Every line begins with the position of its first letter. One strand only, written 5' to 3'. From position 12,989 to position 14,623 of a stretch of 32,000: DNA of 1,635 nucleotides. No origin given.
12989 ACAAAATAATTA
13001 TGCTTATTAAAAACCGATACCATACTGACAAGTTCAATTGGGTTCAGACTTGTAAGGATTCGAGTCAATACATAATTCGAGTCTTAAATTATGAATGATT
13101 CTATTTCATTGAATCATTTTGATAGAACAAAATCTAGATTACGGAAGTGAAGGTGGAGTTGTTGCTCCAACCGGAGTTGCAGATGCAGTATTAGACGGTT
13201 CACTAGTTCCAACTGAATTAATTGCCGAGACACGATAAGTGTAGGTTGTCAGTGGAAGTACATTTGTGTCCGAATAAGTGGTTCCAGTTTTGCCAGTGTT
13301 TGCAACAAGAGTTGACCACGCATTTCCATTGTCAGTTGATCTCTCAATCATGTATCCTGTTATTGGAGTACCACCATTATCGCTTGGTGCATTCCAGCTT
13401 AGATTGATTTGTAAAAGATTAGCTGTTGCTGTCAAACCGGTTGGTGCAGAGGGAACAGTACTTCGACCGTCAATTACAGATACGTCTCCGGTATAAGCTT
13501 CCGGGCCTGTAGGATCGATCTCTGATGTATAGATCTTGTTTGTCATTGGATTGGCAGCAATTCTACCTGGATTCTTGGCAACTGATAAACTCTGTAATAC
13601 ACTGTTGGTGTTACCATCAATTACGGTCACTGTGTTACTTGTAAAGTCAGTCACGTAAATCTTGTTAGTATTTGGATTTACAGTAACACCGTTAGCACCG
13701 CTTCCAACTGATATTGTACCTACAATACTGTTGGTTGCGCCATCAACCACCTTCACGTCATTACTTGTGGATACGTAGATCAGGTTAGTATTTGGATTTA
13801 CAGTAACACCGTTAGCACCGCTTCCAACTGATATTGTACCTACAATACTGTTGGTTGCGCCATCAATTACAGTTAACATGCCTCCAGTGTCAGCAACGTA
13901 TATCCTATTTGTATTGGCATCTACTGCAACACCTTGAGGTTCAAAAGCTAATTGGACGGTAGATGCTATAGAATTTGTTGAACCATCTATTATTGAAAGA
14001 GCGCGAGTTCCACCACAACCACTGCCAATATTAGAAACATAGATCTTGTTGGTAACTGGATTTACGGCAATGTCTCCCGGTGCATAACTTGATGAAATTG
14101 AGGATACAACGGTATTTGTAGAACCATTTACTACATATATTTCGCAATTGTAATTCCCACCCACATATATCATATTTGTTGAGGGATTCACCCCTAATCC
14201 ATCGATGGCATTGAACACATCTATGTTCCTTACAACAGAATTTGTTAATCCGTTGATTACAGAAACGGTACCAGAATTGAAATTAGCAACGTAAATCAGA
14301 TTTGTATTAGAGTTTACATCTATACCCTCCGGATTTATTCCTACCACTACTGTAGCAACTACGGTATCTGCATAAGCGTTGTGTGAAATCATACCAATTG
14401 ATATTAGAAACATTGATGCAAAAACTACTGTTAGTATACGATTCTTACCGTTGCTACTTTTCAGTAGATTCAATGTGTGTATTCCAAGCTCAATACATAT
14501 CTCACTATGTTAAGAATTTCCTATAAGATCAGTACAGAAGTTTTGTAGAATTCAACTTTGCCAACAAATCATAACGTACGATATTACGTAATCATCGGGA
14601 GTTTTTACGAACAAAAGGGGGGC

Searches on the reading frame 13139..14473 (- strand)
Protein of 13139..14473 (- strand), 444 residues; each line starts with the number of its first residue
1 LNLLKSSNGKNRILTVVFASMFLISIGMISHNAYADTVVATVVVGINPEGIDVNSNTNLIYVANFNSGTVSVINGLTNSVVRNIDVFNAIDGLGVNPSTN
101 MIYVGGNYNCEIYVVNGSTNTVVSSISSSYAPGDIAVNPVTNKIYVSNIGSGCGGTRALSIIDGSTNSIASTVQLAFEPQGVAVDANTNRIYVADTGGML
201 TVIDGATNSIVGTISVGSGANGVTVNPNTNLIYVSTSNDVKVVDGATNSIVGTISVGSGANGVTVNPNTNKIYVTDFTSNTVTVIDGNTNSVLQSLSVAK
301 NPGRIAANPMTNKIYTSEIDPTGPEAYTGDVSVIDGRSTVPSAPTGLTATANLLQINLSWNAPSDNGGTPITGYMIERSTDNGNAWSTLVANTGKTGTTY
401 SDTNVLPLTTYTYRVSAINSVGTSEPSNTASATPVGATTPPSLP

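Call 8: search_protein_families(library=pfam, proteins=[window:13139-14473:-], max_evalue=0.01)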
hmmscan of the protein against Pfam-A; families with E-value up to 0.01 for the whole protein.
window:13139-14473:- (444 aa): 10 families
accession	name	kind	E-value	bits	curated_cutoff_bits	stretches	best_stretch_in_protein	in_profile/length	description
PF01436.27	NHL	-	2.9e-14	52.7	20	2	179-197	4-21/28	NHL repeat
PF00041.27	fn3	-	5.5e-10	39.8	25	1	342-431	1-82/84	Fibronectin type III domain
PF02239.22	Cytochrom_D1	-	1.3e-08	34.2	25.5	1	157-255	15-116/368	Cytochrome D1 heme domain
PF01731.26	Arylesterase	-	1.7e-07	31.7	21.3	0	257-286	53-82/86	Arylesterase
PF25174.1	Beta-prop_THOC3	-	7.5e-06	25.6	305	1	222-312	51-142/272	THOC3 beta-propeller domain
PF23414.1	Beta-prop_EML_2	-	2.4e-05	24.3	90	0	222-300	3-81/266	Echinoderm microtubule-associated protein second beta-propeller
PF25059.1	FN3_DSCAM-DSCAML_C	-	2.5e-05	25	39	1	365-441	14-89/89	DSCAM/DSCAML C-terminal Fn3-like domain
PF25788.1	Ig_Rha78A_N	-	0.00015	22.4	27.4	1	355-431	19-98/105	Rha78A-like, N-terminal immunoglobulin domain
PF21783.3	YNCE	-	0.00051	19.9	27.1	0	156-224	263-332/339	YNCE-like beta-propeller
PF10282.15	Lactonase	-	0.0016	18.2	21.7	0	44-97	84-137/344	Lactonase, 7-bladed beta-propeller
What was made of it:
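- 13139..14473 (-): Secreted NHL-repeat / fibronectin-III protein of 444 aa. Cargo of element X. PF01436 and PF00041 (call 8).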
